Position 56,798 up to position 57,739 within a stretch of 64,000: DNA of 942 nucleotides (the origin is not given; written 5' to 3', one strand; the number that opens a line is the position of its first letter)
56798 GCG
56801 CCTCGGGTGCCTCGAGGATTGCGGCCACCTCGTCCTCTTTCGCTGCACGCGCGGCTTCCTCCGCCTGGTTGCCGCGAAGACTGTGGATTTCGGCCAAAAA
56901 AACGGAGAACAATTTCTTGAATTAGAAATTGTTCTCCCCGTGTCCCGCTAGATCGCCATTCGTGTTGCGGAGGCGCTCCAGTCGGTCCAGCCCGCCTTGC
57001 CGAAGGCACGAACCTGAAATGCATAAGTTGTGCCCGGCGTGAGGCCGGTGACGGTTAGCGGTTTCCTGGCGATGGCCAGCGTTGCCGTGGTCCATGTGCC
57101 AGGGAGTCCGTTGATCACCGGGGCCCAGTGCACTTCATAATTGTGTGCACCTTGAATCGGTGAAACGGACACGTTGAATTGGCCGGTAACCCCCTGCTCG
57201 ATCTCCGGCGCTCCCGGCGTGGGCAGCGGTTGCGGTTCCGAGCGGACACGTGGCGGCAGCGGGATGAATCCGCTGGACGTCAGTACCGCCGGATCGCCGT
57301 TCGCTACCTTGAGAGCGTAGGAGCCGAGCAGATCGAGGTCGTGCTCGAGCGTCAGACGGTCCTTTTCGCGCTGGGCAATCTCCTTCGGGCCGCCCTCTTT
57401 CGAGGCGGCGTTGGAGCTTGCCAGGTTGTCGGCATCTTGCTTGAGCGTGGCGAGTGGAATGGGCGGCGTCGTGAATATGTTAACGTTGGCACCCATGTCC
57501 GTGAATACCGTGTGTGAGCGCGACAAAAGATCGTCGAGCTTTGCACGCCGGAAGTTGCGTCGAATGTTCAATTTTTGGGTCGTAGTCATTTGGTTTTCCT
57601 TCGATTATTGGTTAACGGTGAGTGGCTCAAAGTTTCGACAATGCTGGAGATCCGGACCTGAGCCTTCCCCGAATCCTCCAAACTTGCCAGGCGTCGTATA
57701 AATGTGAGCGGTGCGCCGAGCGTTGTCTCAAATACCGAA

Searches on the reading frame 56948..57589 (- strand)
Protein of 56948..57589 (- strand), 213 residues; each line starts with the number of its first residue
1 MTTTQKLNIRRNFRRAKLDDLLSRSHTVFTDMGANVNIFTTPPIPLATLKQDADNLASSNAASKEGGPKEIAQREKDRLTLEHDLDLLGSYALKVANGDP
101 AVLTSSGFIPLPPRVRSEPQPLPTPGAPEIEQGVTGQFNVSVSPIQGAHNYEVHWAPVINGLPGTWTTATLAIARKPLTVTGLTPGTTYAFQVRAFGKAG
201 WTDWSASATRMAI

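Call 8: search_protein_families(library=pfam, proteins=[window:56948-57589:-], max_evalue=0.1)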
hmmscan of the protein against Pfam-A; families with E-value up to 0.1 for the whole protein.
window:56948-57589:- (213 aa): 4 families
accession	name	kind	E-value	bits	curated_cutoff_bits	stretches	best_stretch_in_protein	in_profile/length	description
PF00041.27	fn3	-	9.8e-09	35.8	25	1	146-208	30-81/84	Fibronectin type III domain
PF16656.11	Pur_ac_phosph_N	-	0.00022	22.2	30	1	179-205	64-89/93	Purple acid Phosphatase, N-terminal domain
PF25059.1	FN3_DSCAM-DSCAML_C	-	0.00045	21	39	1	165-204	34-73/89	DSCAM/DSCAML C-terminal Fn3-like domain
PF25788.1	Ig_Rha78A_N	-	0.048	14.4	27.4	1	180-209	68-98/105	Rha78A-like, N-terminal immunoglobulin domain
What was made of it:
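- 56948..57589 (-): Gene for a 213-aa protein: an N-terminal helical bundle (residues 18-105) and a C-terminal FN3 domain; basic; no recognised function. Pfam fn3, E 9.8e-9 (call 8).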

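Call 20: find_encoding_contigs(protein=window:56948-57589:-, flank=10000, max_places=10)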
Protein window:56948-57589:- (213 aa): 3 contigs read that carry it; 3 places shown.
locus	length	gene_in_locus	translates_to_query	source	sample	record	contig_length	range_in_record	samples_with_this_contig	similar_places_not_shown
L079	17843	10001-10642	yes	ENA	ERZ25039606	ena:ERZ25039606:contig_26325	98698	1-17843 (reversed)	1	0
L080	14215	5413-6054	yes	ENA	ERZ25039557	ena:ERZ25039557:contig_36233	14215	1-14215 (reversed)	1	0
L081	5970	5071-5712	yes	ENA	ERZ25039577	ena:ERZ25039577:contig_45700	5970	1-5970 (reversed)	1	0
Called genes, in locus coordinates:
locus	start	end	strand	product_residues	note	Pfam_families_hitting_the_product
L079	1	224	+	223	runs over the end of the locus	PF07627:PSCyt3, PF07624:PSD2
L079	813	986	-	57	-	-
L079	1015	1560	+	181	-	PF07586:HXXSHH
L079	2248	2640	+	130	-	-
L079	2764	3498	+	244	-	PF23745:ANK_LRRK2 (faint), PF12796:Ank_2, PF13637:Ank_4 (weak), PF12796:Ank_2, PF13857:Ank_5 (weak), PF00023:Ank, PF13606:Ank_3 (weak), PF00023:Ank (weak), +1 more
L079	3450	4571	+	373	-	PF12796:Ank_2, PF13637:Ank_4 (weak), PF13857:Ank_5 (weak), PF00023:Ank (weak), PF12796:Ank_2, PF00023:Ank (weak), PF13857:Ank_5, PF13637:Ank_4 (weak), +3 more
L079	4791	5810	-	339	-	PF13557:Phenol_MetA_deg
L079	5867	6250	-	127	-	-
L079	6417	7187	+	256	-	-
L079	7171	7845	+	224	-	PF00753:Lactamase_B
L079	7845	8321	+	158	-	-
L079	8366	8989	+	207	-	PF04191:PEMT, PF04140:ICMT (weak)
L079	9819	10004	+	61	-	-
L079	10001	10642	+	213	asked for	PF00041:fn3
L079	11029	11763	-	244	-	PF00512:HisKA, PF02518:HATPase_c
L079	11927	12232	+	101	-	-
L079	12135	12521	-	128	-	PF00989:PAS (weak), PF08448:PAS_4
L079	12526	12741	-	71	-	PF08448:PAS_4 (faint)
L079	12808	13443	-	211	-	PF00989:PAS, PF13188:PAS_8 (weak), PF08448:PAS_4 (weak), PF13426:PAS_9, PF08447:PAS_3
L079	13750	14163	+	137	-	PF00072:Response_reg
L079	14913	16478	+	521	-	PF05235:CHAD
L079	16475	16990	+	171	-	PF01656:CbiA, PF06564:CBP_BcsQ, PF09140:MipZ, PF10609:ParA, PF13614:AAA_31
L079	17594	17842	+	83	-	?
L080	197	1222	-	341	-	PF13557:Phenol_MetA_deg (weak)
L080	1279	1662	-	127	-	-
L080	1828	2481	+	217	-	-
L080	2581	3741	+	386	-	PF00753:Lactamase_B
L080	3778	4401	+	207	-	PF04191:PEMT, PF04140:ICMT (weak)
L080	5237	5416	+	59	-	-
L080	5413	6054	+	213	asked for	PF00041:fn3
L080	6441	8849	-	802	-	PF08447:PAS_3, PF13426:PAS_9, PF08448:PAS_4, PF00989:PAS, PF08448:PAS_4, PF01590:GAF, PF13185:GAF_2, PF13492:GAF_3, +7 more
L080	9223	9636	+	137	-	PF00072:Response_reg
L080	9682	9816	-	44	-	-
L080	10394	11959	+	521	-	PF05235:CHAD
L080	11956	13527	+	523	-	PF01656:CbiA, PF06564:CBP_BcsQ, PF09140:MipZ, PF10609:ParA (weak), PF13614:AAA_31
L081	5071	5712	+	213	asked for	PF00041:fn3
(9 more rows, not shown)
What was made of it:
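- The identical FN3 protein is encoded on three further contigs (call 20).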

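Call 28: find_homologous_proteins(query=window:56948-57589:-)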
Query window:56948-57589:- (213 aa): 56 proteins with E <= 0.001 among 358 candidates.
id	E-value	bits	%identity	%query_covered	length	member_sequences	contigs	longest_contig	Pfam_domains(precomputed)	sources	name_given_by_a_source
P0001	2.6e-129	447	93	99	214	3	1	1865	PF00041.28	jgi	jgi:hypothetical protein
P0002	1.4e-125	435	91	99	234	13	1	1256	PF00041.28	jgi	jgi:Fibronectin type III domain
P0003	5.8e-124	429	89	99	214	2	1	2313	PF00041.28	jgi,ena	jgi:hypothetical protein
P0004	4.7e-123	427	91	100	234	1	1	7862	PF00041.28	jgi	jgi:hypothetical protein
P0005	2.6e-122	424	90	99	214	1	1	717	PF00041.28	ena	-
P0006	2.6e-122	424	89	99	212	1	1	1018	PF00041.28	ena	-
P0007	1.5e-120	418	89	99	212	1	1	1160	PF00041.28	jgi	jgi:hypothetical protein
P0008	7.5e-117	406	85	100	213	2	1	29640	PF00041.28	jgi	jgi:hypothetical protein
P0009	3.0e-113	394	84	100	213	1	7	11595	PF00041.28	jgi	jgi:hypothetical protein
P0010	5.2e-113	394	83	100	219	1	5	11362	PF00041.28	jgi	jgi:Fibronectin type III domain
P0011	2.0e-71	258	59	99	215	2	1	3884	PF00041.28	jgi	jgi:hypothetical protein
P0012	1.7e-70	255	58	99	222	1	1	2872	PF25059.2,PF00041.28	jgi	jgi:hypothetical protein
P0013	1.8e-70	255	57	98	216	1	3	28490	PF00041.28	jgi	jgi:hypothetical protein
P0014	1.8e-68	248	57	99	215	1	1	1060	PF00041.28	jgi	-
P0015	1.2e-67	246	55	100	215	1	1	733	PF00041.28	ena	-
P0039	5.7e-30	122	40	87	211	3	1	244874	PF00041.28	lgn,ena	-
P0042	2.3e-29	120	36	100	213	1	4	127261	PF00041.28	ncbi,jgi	ncbi:MAG TPA: fibronectin type III domain-containing protein [Terriglobia bacterium]|jgi:hypothetica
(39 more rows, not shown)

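Call 29: search_protein_families(library=phrogs, proteins=[window:56948-57589:-], max_evalue=0.1)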
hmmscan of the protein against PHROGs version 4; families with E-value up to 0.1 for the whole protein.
window:56948-57589:- (213 aa): 4 families
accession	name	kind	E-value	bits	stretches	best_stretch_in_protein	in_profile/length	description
phrog_6977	-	tail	8.5e-08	32.9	1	149-209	184-239/284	minor tail protein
phrog_23968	-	tail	0.00066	19.1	1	178-209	194-225/689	minor tail protein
phrog_5616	-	tail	0.00086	18.7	1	110-209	509-619/873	tail fiber protein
phrog_4971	-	tail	0.00095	19.6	1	117-206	187-273/283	major tail protein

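Call 30: search_protein_families(library=ncbifam, proteins=[window:56948-57589:-], max_evalue=0.1)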
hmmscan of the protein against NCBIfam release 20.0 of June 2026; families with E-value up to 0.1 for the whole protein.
window:56948-57589:- (213 aa): 1 family
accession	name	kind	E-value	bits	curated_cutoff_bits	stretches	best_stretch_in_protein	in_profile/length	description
NF045522.1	MXAN_2561_fam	equivalog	0.0064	16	150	1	125-200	169-245/304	MXAN_2561 family MXYO-CTERM-anchored protein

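Call 31: find_encoding_contigs(protein=P0008, flank=5000, max_places=4)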
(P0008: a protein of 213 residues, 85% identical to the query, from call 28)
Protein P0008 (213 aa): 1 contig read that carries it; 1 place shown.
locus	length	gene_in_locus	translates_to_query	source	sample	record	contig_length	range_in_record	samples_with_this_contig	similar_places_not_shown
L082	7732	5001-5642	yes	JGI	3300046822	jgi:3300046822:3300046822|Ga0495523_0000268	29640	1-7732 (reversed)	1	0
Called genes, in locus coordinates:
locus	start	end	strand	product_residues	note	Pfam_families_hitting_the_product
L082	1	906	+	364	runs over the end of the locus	PF13439:Glyco_transf_4, PF13579:Glyco_trans_4_4, PF20706:GT4-conflict, PF00534:Glycos_transf_1, PF13692:Glyco_trans_1_4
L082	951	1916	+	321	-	PF01370:Epimerase, PF04321:RmlD_sub_bind, PF16363:GDP_Man_Dehyd, PF01073:3Beta_HSD, PF07993:NAD_binding_4 (weak)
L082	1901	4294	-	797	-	PF14700:RPOL_N, PF00940:RNA_pol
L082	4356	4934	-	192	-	-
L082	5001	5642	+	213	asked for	PF00041:fn3 (weak)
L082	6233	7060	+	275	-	PF13489:Methyltransf_23, PF06325:PrmA (faint), PF13847:Methyltransf_31, PF08241:Methyltransf_11, PF08242:Methyltransf_12, PF13649:Methyltransf_25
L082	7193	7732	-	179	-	?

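Call 32: find_encoding_contigs(protein=P0013, flank=5000, max_places=4)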
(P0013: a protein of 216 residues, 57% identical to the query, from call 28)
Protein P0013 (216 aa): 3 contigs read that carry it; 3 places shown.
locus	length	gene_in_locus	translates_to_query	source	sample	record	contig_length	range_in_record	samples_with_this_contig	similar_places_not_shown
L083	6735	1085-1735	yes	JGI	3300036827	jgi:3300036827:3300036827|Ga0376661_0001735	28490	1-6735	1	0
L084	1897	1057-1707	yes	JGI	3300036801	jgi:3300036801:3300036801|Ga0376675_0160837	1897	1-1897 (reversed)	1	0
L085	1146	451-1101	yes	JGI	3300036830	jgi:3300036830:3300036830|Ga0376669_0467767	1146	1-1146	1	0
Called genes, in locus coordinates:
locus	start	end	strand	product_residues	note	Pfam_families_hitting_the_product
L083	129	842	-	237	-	-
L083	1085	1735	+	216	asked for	PF00041:fn3 (faint)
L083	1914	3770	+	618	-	PF16697:Yop-YscD_cpl, PF00498:FHA, PF00158:Sigma54_activat, PF14532:Sigma54_activ_2, PF07728:AAA_5 (weak), PF25601:AAA_lid_14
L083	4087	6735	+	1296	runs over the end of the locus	PF00069:Pkinase, PF07714:PK_Tyr_Ser-Thr, PF03109:ABC1 (weak), PF00515:TPR_1 (faint), PF07719:TPR_2 (faint), PF13371:TPR_9 (faint), PF01011:PQQ (faint), PF13360:PQQ_2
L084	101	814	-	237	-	-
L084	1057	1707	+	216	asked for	PF00041:fn3 (faint)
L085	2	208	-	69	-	?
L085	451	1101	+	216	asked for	PF00041:fn3 (faint)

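Call 33: find_encoding_contigs(protein=P0039, flank=5000, max_places=4)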
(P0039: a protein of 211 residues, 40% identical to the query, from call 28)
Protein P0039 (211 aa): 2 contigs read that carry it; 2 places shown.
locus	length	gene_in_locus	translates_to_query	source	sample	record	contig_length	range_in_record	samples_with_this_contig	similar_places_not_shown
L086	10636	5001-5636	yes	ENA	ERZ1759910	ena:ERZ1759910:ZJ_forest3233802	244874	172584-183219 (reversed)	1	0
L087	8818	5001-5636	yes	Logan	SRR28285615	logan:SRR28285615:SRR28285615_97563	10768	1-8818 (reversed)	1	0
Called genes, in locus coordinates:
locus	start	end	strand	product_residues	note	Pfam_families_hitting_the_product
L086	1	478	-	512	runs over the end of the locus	PF00501:AMP-binding, PF13193:AMP-binding_C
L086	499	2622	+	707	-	PF00378:ECH_1, PF16113:ECH_2, PF02737:3HCDH_N, PF00725:3HCDH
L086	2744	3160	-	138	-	PF08818:DUF1801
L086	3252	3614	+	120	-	PF08818:DUF1801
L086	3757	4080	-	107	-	PF04237:YjbR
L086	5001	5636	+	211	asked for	PF00041:fn3 (weak)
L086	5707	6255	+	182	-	PF04542:Sigma70_r2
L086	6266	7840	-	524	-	PF02366:PMT, PF13231:PMT_2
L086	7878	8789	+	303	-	PF03279:Lip_A_acyltrans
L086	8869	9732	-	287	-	PF01435:Peptidase_M48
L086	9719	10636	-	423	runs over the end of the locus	PF12797:Fer4_2 (faint), PF13187:Fer4_9 (faint), PF12838:Fer4_7, PF13183:Fer4_8, PF13237:Fer4_10 (weak), PF13484:Fer4_16 (weak), PF13534:Fer4_17, PF02754:CCG, +3 more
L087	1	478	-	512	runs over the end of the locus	PF00501:AMP-binding, PF13193:AMP-binding_C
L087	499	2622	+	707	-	PF00378:ECH_1, PF16113:ECH_2, PF02737:3HCDH_N, PF00725:3HCDH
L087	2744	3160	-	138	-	PF08818:DUF1801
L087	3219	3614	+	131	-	PF08818:DUF1801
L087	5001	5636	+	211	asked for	PF00041:fn3 (weak)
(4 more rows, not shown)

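Call 34: find_encoding_contigs(protein=P0042, flank=5000, max_places=4)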
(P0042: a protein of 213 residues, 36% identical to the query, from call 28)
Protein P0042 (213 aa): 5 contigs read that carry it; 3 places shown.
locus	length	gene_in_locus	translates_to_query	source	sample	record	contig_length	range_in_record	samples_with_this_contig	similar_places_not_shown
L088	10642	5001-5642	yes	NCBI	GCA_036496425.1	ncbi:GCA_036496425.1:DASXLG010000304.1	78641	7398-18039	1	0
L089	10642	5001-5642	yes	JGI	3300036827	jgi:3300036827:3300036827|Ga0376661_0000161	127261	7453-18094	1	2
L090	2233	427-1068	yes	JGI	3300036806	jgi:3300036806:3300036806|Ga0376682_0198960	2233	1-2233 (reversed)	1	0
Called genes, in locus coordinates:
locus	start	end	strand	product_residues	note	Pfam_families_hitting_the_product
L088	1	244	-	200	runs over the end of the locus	PF11821:ActD (weak), PF11181:YflT (faint)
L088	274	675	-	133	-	PF04972:BON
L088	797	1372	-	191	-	PF01814:Hemerythrin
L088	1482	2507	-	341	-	PF25046:DUF7790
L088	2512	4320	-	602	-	PF16697:Yop-YscD_cpl, PF00498:FHA, PF00158:Sigma54_activat, PF14532:Sigma54_activ_2, PF00004:AAA (weak), PF07728:AAA_5 (weak), PF25601:AAA_lid_14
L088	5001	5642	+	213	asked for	PF00041:fn3 (weak)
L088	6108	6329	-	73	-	PF01954:AF2212-like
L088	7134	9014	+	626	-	PF12796:Ank_2, PF13637:Ank_4, PF13637:Ank_4, PF13857:Ank_5 (weak), PF12796:Ank_2, PF12796:Ank_2, PF13637:Ank_4, PF12796:Ank_2, +11 more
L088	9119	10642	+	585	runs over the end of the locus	PF20695:UbiD_N, PF01977:UbiD, PF20696:UbiD_C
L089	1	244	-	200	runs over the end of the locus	PF11821:ActD (weak), PF11181:YflT (faint)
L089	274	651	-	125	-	PF04972:BON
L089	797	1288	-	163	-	PF01814:Hemerythrin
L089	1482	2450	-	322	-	PF25046:DUF7790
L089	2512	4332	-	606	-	PF16697:Yop-YscD_cpl, PF00498:FHA, PF00158:Sigma54_activat, PF14532:Sigma54_activ_2, PF00004:AAA (weak), PF07728:AAA_5 (weak), PF25601:AAA_lid_14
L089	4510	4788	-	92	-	-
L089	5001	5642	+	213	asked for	PF00041:fn3 (weak)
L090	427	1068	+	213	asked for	PF00041:fn3 (weak)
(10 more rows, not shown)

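Call 38: find_related_loci(query=A3, collection=metagenome_contigs, flank=4000)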
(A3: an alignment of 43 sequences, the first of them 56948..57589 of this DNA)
Query A3 (213 aa) in metagenome_contigs; peptide patterns used: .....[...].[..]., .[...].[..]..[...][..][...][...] (x = any residue, [..] = any of these).
600 stretches matched a pattern (row limit reached: there are more); 408 encode a relative of the query (tblastn E <= 1e-3); the best 80 are kept; 80 distinct loci.
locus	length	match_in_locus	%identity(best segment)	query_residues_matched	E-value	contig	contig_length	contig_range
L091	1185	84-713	92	4-213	1e-145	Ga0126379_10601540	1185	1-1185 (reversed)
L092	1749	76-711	59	2-213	2e-87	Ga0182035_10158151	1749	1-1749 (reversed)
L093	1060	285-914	57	4-213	7e-79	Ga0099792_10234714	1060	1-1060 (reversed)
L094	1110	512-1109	53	6-203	3e-53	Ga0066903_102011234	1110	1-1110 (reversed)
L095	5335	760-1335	45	20-212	4e-45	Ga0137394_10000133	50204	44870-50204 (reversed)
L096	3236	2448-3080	39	1-213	6e-44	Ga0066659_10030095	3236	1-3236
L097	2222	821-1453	40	2-213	1e-43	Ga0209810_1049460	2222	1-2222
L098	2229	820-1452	40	2-213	1e-43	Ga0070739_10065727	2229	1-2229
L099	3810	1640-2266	39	1-212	3e-42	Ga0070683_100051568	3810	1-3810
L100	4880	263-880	41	8-212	9e-42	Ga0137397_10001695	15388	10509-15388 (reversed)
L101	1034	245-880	41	1-212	4e-44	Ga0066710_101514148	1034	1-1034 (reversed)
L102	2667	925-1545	39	4-212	8e-42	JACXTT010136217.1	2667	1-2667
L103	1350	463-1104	40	2-213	9e-43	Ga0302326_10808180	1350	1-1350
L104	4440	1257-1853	43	13-212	3e-41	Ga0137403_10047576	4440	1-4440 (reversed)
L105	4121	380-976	43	13-212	3e-41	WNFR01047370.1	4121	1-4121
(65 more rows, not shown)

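Call 46: predict_structure(alignment_id=A3)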
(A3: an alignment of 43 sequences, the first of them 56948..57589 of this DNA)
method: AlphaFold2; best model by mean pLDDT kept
length: 213 residues; sequences in the alignment: 43
mean_pLDDT: 91.1   pTM: 0.55
mean pLDDT of the five models: 91.1, 90.1, 89.9, 89.8, 89.6
residues with pLDDT >= 90: 165; 70-90: 38; 50-70: 8; < 50: 2
segments of 3 or more residues with pLDDT < 50: none
pLDDT, mean of each block of 10 residues (from residue 1): 70 89 96 94 95 96 89 95 96 91 92 70 93 93 92 96 94 87 95 94 95 93
secondary structure, 60 per line:
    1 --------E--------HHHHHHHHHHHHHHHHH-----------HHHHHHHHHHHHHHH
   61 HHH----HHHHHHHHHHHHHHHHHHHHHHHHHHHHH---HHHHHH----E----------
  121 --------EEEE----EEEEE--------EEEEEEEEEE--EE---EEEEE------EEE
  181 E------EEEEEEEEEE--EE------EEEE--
elements in order: H18-34 H46-63 H68-96 H100-105 E129-132 E137-141 E150-159 E167-171 E178-181 E188-197 E208-211
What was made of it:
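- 56948..57589 (-): AlphaFold2 mean pLDDT 91 (call 46).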

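Call 51: fold_search(model_id=the predicted structure, library=pdb)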
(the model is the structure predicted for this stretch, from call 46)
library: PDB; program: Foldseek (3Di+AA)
matches with E <= 10: 1797; with E <= 0.001: 382
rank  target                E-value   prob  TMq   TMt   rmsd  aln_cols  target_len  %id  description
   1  6x39                  3.0e-06  1.00  0.37  0.75   2.4        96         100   26  Crystal structure of the FN5 domain of Mouse Lar (released 2021-05-26)
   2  2haz                  4.7e-06  1.00  0.35  0.66   3.3       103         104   20  Crystal structure of the first fibronectin domain of human NCAM1 (released 2006-10-03)
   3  6hyf_C                5.2e-06  1.00  0.36  0.79   2.1        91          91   21  Crystal structure of the third FNIII domain from rat beta4 integrin, a binding site for periaxin (released 2019-05-08)
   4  6x38                  5.5e-06  1.00  0.33  0.68   3.4        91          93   25  Crystal structure of the FN5 domain of Drosophila Lar (released 2021-05-26)
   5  1uem_MODEL_1_A        1.2e-05  1.00  0.36  0.61   6.8       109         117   20  Solution Structure of the First Fibronectin Type III domain of human KIAA1568 Protein (released 2003-11-19)
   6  2n1k_MODEL_1_A        1.3e-05  1.00  0.37  0.70   2.5        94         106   18  Structure of the Third Type III Domain from Human Fibronectin (released 2015-11-11)
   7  2e3v_A                1.4e-05  1.00  0.38  0.73   2.4       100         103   20  Crystal structure of the first fibronectin type III domain of neural cell adhesion molecule splicing isoform from huma (released 2007-06-05)
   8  6pol_C                1.4e-05  1.00  0.35  0.67   3.6       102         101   22  Crystal structure of the human NELL1 EGF1-3-Robo3 FN1 complex (released 2020-05-06)
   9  2e3v_B                1.4e-05  1.00  0.38  0.77   2.4        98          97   20  Crystal structure of the first fibronectin type III domain of neural cell adhesion molecule splicing isoform from huma (released 2007-06-05)
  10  2e3v_C                1.4e-05  1.00  0.37  0.72   2.9       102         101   22  Crystal structure of the first fibronectin type III domain of neural cell adhesion molecule splicing isoform from huma (released 2007-06-05)
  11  1x4z_MODEL_1_A        1.4e-05  1.00  0.36  0.60   6.9       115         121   26  Solution structure of the 2nd fibronectin type III domain from mouse biregional cell adhesion molecule-related (released 2005-11-15)
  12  1x5l_MODEL_1_A        1.5e-05  1.00  0.34  0.60   4.6       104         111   23  Solution structure of the second fn3 domain of Eph receptor A8 protein (released 2005-11-16)
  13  6hyf_A                1.6e-05  1.00  0.36  0.68   9.9       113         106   19  Crystal structure of the third FNIII domain from rat beta4 integrin, a binding site for periaxin (released 2019-05-08)
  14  2crz_MODEL_1_A        1.6e-05  1.00  0.34  0.61   4.1       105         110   21  Solution structure of the fifth FNIII domain of human fibronectin type III domain containing protein 3a (released 2005-11-20)
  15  8bxr                  1.7e-05  1.00  0.34  0.25   6.3       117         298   20  Titin FnIII-domain I109-I111 (I/A4-A/A6) from the MIR region (released 2023-02-15)
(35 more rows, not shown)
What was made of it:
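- On Fibronectin type III domain protein (the gene served by the array): The AlphaFold2 model has a 7-strand sandwich at residues 125-213, and Foldseek matches FN3 domains at E about 1e-6 (calls 46, 51).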

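Call 52: fold_search(model_id=the predicted structure, library=viral)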
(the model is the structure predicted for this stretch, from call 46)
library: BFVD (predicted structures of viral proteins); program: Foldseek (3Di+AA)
matches with E <= 10: 1172; with E <= 0.001: 78
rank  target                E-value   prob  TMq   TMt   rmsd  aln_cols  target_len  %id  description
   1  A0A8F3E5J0            4.6e-06  1.00  0.38  0.23   4.2       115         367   29  Minor tail protein [Microbacterium phage Honk]
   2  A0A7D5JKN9            6.1e-06  1.00  0.39  0.31   5.2       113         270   24  (no name in the UniProt tables at hand)
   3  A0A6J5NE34            1.6e-05  1.00  0.34  0.55   4.6       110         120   17  Fibronectin type III [uncultured Caudovirales phage]
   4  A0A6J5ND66            1.7e-05  1.00  0.34  0.19   3.5        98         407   28  Fibronectin type III [uncultured Caudovirales phage]
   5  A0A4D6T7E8            2.2e-05  1.00  0.37  0.33   3.0        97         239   24  (no name in the UniProt tables at hand)
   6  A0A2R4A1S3            2.2e-05  1.00  0.29  0.08   9.1       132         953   20  (no name in the UniProt tables at hand)
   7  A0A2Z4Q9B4            2.8e-05  1.00  0.39  0.31   5.0       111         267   24  Minor tail protein [Microbacterium phage Zeta1847]
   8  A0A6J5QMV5            3.0e-05  1.00  0.32  0.38   5.9       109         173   24  Fibronectin type III [uncultured Caudovirales phage]
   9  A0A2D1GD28            3.1e-05  1.00  0.35  0.09  10.3       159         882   21  (no name in the UniProt tables at hand)
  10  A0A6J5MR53            3.3e-05  1.00  0.32  0.34   4.4       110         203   20  Fibronectin type-III domain-containing protein [uncultured Caudovirales phage]
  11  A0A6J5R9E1            3.7e-05  1.00  0.35  0.33   5.3       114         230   19  Fibronectin type III [uncultured Caudovirales phage]
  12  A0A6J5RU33            4.7e-05  1.00  0.35  0.31   2.5        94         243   28  Uncharacterized protein [uncultured Caudovirales phage]
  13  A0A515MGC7            4.7e-05  1.00  0.33  0.06  11.8       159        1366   19  (no name in the UniProt tables at hand)
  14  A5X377                5.2e-05  1.00  0.34  0.21   6.6       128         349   22  A5 tail fiber protein (Fragment) [Enterobacteria phage A5]
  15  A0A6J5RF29            5.5e-05  1.00  0.36  0.43   5.8       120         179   22  Fibronectin type III [uncultured Caudovirales phage]
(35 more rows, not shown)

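Call 65: search_protein_representatives(alignment_id=A3)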
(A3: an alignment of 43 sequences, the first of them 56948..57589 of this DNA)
Query: 43 sequences, 213 profile positions. Proteins with E-value up to 0.001 (for the whole library): 29250; up to 1e-10: 10082; up to 1e-30: 1142. The best 150 are listed.
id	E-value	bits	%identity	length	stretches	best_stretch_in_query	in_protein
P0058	2.7e-254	853.9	-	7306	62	148-210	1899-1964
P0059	3.3e-207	700.0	-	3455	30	149-209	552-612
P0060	1.1e-189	642.7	-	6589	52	151-209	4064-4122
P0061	2.7e-169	576.1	-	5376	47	167-211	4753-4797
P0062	1.0e-164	561.2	-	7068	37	148-200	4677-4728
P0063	1.4e-157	537.9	-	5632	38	115-208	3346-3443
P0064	1.3e-153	524.8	-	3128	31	146-209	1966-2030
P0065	9.2e-147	502.5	-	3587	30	118-208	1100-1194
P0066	1.3e-145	498.8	-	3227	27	110-211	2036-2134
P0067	5.3e-143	490.2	-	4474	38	163-208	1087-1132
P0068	1.1e-140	482.6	-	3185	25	117-209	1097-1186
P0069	3.7e-135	464.6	-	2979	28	113-209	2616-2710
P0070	3.1e-131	451.7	-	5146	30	119-207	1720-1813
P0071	2.2e-123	426.1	-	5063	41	147-209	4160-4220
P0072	1.8e-121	419.8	-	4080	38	163-209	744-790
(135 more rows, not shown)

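Call 82: search_protein_families(library=padloc, proteins=[window:56948-57589:-], max_evalue=0.1)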
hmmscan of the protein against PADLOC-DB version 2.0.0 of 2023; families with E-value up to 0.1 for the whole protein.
window:56948-57589:- (213 aa): 1 family
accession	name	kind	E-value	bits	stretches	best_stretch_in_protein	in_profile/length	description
PDLC03657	mREase_IV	-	0.008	13.5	1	11-70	66-125/317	Type IV methyl-directed restriction enzyme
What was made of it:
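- On CRISPR array: Pfam on the flanking ORFs and PADLOC on the two cassette proteins find no Cas protein (calls 8, 82).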

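Call 100: find_related_loci(query=A3, collection=viral_contigs, flank=3000)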
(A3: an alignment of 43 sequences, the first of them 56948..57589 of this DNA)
Query A3 (213 aa) in viral_contigs; peptide patterns used: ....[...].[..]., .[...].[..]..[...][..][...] (x = any residue, [..] = any of these).
30 stretches matched a pattern, but none encodes a relative of the query by tblastn (E <= 1e-3).
